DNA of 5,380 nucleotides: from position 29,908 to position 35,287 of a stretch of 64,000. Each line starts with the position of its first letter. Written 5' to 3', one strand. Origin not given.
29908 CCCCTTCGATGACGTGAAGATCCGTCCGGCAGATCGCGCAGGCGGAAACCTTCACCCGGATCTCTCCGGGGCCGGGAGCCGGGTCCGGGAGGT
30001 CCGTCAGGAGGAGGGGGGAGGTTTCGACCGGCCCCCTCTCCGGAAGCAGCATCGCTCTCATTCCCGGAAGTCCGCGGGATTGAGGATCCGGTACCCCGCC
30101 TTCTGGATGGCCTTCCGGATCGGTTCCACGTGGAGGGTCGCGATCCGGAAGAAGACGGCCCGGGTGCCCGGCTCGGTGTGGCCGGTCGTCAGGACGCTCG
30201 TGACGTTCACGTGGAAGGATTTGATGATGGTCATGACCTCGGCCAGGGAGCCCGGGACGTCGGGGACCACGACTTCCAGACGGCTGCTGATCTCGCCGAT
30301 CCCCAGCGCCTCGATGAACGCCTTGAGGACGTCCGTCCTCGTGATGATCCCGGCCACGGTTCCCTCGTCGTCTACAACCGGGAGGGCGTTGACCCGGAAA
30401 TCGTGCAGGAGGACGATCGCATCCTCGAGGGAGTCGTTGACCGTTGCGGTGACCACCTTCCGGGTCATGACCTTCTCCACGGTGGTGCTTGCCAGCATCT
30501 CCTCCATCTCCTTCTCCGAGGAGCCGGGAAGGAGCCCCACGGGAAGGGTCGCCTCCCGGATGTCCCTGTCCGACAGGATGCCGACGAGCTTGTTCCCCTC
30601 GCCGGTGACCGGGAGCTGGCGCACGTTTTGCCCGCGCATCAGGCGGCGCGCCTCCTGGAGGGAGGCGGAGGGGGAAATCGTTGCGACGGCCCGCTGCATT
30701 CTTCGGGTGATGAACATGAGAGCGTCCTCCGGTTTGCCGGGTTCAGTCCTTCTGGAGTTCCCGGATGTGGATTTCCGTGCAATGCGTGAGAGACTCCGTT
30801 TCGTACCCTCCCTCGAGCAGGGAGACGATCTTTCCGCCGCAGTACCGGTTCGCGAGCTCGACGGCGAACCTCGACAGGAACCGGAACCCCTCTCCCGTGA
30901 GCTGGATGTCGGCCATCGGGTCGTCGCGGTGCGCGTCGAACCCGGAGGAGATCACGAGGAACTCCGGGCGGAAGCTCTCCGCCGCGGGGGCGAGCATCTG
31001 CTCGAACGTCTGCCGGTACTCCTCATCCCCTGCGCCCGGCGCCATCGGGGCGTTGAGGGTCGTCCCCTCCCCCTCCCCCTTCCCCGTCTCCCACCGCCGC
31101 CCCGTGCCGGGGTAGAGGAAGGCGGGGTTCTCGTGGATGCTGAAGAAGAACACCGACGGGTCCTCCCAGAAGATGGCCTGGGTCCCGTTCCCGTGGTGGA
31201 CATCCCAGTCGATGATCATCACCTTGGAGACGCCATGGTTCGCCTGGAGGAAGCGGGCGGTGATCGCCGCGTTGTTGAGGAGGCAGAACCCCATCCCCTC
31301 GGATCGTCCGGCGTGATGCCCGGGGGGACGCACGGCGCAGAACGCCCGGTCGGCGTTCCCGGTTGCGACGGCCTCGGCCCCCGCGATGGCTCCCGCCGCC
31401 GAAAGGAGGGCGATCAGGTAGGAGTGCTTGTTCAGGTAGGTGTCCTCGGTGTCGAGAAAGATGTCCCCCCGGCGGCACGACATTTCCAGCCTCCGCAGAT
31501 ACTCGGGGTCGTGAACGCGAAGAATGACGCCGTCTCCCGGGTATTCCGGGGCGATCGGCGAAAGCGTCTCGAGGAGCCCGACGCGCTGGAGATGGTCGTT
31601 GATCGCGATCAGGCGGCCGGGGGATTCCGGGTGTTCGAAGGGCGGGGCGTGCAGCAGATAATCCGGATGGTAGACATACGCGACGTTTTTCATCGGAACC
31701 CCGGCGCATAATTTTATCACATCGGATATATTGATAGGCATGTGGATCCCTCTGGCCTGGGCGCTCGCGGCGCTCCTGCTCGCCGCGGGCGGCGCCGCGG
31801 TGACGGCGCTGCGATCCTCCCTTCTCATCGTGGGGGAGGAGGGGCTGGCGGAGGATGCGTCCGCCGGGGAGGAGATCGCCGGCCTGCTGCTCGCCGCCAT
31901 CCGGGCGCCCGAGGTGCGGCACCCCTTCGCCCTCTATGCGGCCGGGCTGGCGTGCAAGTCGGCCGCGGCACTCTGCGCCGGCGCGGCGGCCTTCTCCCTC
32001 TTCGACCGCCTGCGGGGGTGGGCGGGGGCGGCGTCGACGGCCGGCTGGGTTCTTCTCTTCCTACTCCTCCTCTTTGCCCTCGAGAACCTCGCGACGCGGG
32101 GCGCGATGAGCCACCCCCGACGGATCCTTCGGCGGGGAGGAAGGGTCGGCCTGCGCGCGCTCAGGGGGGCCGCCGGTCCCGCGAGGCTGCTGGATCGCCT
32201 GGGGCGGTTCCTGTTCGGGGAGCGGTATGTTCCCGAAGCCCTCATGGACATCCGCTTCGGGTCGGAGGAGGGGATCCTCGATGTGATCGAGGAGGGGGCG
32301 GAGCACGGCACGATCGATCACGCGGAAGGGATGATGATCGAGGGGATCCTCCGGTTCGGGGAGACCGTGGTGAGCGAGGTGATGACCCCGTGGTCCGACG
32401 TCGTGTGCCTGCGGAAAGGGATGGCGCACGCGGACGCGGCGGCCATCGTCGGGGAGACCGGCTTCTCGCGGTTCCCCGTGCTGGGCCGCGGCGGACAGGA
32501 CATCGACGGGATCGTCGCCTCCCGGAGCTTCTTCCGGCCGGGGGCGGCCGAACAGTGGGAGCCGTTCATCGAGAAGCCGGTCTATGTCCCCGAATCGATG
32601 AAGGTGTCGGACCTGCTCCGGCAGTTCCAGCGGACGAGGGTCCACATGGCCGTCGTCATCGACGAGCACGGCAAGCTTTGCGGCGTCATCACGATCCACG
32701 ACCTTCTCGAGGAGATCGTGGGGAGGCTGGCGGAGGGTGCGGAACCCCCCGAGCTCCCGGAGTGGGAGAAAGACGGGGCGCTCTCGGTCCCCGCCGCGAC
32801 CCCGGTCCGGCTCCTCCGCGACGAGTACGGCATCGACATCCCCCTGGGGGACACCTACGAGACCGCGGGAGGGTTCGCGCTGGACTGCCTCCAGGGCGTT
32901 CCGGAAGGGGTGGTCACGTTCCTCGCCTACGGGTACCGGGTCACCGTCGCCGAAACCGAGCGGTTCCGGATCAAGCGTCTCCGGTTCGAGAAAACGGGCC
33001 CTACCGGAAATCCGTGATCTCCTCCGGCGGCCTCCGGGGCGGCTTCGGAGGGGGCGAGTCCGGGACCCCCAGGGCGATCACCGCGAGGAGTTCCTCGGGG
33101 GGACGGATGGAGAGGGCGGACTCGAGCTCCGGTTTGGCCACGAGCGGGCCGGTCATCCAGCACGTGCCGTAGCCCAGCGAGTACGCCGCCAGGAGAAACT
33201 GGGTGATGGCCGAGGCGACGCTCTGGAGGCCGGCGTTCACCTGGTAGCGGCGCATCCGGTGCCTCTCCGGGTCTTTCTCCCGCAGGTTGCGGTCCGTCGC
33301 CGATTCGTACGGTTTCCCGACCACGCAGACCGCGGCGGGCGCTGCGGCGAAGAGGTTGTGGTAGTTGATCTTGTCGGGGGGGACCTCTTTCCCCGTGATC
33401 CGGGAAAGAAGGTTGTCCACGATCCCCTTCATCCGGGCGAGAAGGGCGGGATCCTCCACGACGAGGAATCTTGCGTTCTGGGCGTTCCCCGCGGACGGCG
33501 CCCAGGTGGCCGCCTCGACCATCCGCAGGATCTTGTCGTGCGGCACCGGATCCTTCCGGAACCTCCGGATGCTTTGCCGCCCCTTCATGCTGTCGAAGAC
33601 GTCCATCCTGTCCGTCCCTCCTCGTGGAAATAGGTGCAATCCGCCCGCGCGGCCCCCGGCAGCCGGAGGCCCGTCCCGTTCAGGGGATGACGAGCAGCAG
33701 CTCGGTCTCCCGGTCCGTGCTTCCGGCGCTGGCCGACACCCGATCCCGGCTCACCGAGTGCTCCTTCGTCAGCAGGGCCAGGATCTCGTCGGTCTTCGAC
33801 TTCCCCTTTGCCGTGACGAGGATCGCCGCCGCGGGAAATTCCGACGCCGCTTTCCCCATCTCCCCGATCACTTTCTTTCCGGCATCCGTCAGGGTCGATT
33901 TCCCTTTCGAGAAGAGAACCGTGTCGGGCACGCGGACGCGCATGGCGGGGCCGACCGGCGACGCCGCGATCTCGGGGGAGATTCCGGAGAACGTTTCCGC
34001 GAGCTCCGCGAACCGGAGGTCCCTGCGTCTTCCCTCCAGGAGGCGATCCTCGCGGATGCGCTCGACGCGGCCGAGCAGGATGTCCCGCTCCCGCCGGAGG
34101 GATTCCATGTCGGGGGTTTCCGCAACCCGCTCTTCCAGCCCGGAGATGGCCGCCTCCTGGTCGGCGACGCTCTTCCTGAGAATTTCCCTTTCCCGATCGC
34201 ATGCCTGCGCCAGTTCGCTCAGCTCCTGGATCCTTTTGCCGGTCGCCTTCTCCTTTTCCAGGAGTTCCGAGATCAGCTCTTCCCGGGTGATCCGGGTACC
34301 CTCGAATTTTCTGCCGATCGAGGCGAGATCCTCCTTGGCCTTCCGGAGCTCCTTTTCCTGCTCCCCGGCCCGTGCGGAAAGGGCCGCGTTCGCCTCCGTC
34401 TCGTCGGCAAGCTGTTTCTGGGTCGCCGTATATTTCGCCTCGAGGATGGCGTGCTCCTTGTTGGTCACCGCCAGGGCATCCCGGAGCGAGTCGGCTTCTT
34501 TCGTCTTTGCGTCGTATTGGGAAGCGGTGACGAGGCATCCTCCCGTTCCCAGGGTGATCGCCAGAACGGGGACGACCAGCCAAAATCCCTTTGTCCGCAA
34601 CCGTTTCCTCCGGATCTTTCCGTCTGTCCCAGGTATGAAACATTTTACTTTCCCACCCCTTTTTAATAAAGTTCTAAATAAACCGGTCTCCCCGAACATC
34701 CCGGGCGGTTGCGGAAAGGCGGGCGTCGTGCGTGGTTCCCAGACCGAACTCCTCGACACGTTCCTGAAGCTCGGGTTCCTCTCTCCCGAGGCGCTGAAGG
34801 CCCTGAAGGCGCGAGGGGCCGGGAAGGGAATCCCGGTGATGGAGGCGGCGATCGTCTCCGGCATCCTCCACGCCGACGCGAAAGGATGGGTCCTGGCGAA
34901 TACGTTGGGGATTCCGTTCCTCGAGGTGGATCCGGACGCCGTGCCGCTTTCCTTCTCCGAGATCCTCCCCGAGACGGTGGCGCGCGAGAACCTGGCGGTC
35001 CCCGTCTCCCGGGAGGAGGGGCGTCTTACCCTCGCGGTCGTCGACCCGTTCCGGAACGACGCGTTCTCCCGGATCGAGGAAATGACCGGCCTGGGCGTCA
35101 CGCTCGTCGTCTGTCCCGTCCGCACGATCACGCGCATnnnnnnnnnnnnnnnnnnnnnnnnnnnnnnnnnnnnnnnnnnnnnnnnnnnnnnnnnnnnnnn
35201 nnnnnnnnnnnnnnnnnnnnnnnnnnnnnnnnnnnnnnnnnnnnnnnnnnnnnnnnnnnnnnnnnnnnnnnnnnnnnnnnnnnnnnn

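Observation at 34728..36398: GspE/PilB-family secretion ATPase homolog that is catalytically dead, outside any T2SS/T4P locus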

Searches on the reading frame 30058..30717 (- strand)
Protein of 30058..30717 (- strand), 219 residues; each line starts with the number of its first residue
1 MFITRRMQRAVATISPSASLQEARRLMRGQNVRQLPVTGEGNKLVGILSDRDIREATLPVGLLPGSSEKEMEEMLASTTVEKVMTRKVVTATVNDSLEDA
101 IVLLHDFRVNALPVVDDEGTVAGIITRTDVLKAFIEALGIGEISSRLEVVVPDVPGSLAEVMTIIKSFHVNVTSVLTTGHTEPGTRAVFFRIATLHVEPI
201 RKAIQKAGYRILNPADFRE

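Call 8: search_protein_families(library=pfam, proteins=[window:30058-30717:-], max_evalue=0.01)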
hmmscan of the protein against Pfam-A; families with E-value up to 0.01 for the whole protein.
window:30058-30717:- (219 aa): 4 families
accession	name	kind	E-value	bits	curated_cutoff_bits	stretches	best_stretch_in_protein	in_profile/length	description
PF00571.33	CBS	-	7.5e-32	109.9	24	2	80-135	1-56/57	CBS domain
PF22190.2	TTHA0829-like_ACT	-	7e-08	32.8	27.4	1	146-213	4-68/70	TTHA0829-like ACT domain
PF01842.31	ACT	-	1.7e-07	31.3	27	1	146-206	2-63/66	ACT domain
PF13291.12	ACT_4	-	0.0017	19.4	27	1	145-181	7-43/80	ACT domain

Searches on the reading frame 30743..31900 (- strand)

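Call 8: search_protein_families(library=pfam, proteins=[window:30743-31900:-], max_evalue=0.01)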
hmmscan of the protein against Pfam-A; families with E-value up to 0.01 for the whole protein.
window:30743-31900:- (385 aa): 1 family
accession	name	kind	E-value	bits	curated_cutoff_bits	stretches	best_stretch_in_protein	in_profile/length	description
PF00850.24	Hist_deacetyl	-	5e-96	322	27.9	1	90-381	1-297/298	Histone deacetylase domain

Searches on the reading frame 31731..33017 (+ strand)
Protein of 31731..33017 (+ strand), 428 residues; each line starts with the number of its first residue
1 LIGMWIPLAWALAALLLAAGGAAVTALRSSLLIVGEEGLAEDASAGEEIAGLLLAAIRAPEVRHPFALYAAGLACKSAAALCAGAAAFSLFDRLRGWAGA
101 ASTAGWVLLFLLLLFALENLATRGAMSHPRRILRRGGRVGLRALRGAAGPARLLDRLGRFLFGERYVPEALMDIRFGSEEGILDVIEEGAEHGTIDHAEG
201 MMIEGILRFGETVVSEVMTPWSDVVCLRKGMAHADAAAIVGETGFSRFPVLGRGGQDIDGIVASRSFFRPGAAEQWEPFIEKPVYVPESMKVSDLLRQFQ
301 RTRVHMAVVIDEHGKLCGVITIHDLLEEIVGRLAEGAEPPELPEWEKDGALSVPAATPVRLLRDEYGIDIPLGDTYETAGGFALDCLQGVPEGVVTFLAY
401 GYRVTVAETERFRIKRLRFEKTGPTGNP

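Call 8: search_protein_families(library=pfam, proteins=[window:31731-33017:+], max_evalue=0.01)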
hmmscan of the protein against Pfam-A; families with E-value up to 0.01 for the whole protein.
window:31731-33017:+ (428 aa): 2 families
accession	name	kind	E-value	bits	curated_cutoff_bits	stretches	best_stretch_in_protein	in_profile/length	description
PF00571.33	CBS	-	3.6e-17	62.9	24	1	281-330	7-56/57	CBS domain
PF03471.22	CorC_HlyC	-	9.8e-11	42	27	1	347-421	4-79/81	Transporter associated domain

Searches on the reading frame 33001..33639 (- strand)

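Call 8: search_protein_families(library=pfam, proteins=[window:33001-33639:-], max_evalue=0.01)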
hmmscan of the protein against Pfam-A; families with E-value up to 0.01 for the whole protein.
window:33001-33639:- (212 aa): 2 families
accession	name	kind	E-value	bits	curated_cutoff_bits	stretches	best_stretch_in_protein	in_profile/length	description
PF00881.29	Nitroreductase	-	1.5e-30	107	23.5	1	19-191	2-166/167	Nitroreductase family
PF14512.11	TM1586_NiRdase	-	8e-11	42.4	27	1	147-209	90-149/215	Putative TM nitroreductase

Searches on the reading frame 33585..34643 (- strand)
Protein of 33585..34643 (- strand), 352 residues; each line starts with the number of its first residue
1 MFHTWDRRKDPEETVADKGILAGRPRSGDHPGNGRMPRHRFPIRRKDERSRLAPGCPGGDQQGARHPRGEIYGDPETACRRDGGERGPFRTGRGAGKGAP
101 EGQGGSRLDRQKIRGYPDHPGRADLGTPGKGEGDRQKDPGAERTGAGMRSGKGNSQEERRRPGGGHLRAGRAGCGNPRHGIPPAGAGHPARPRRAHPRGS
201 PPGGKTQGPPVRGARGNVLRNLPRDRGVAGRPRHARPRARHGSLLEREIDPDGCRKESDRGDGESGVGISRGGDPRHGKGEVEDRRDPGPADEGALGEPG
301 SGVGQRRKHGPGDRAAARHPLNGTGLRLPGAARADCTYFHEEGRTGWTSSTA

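Call 8: search_protein_families(library=pfam, proteins=[window:33585-34643:-], max_evalue=0.01)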
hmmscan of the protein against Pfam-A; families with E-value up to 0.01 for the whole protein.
window:33585-34643:- (352 aa): 0 families

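Call 22: search_protein_families(library=pfam, proteins=[window:33683-34600:-], max_evalue=0.1)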
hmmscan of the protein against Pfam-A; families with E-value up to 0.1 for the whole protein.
window:33683-34600:- (306 aa): 2 families
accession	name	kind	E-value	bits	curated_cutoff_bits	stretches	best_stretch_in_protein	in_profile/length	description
PF16591.11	HBM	-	0.064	13.1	29.8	1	81-173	46-136/254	Helical bimodular sensor domain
PF13758.11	Prefoldin_3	-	0.07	13.6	23.4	0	76-125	26-67/99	Prefoldin subunit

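Call 27: search_protein_families(library=ncbifam, proteins=[window:33683-34600:-], max_evalue=0.01)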
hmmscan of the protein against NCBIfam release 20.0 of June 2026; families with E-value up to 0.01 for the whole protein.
window:33683-34600:- (306 aa): 4 families
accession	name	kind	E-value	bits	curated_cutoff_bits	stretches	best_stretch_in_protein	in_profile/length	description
TIGR02168.1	SMC_prok_B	equivalog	3.2e-05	21.9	567.35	1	31-162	676-810/1181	chromosome segregation protein SMC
NF052320.1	Cbp1_fam_LP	subfamily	0.00018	21.2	90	1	9-170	5-172/286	Cbp1 family collagen-binding glycoprotein adhesin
NF006543.0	PRK09039.1-2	equivalog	0.0027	17.6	305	0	29-186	70-218/350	peptidoglycan -binding protein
TIGR02169.1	SMC_prok_A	equivalog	0.0074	14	729.4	1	28-182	718-874/1165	chromosome segregation protein SMC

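Call 73: search_solved_structures(query=window:33683-34600:-, max_evalue=1)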
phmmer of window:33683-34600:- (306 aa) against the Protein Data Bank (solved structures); distinct sequences matched with E-value up to 1: 30.
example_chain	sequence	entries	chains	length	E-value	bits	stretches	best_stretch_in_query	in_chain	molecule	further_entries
5yo4_A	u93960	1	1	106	0.011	18.6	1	122-182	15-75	Soluble cytochrome b562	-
6ado_A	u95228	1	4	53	0.085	15.7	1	121-154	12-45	Coronin-like protein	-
6ah6_A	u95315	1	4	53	0.096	15.5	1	121-155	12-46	Coronin-like protein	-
6adz_A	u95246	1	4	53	0.12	15.2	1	121-154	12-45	Coronin-like protein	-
1lm3_B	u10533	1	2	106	0.13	15.1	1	122-183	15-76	SOLUBLE CYTOCHROME B562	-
5cx2_A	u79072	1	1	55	0.15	15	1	121-154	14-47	Coronin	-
5cx2_B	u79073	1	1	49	0.16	14.8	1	122-154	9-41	Coronin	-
5cx2_D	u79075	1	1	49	0.16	14.8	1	122-154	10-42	Coronin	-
5cx2_C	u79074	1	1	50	0.17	14.7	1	122-154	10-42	Coronin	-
7yit_E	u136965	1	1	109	0.24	14.2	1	123-196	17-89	Soluble cytochrome b562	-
9dvb_B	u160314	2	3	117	0.31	13.9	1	122-183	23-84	Soluble cytochrome b562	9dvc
1yzc_A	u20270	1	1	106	0.32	13.9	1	120-183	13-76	edesigned apo-cytochrome b562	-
5awi_A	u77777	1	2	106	0.33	13.8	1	122-183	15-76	Soluble cytochrome b562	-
1qq3_A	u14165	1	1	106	0.33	13.8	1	122-183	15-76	CYTOCHROME B562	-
1apc_A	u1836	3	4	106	0.34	13.8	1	122-183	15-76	CYTOCHROME B562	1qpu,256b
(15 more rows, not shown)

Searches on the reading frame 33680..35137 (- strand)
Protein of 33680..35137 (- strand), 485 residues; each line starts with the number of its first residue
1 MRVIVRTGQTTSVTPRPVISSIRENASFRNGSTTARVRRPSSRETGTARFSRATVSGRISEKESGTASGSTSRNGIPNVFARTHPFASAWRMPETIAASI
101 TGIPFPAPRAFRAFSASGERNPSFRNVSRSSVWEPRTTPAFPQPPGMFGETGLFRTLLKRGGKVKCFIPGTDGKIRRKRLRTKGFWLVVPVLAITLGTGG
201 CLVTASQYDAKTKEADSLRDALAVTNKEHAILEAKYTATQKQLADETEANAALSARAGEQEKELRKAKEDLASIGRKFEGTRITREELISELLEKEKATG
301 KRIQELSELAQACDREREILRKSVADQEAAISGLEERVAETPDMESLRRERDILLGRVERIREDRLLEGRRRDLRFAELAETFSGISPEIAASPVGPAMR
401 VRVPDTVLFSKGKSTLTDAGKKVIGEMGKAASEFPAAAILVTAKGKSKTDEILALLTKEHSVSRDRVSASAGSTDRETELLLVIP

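Call 8: search_protein_families(library=pfam, proteins=[window:33680-35137:-], max_evalue=0.01)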
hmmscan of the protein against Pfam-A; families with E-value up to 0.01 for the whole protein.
window:33680-35137:- (485 aa): 0 families
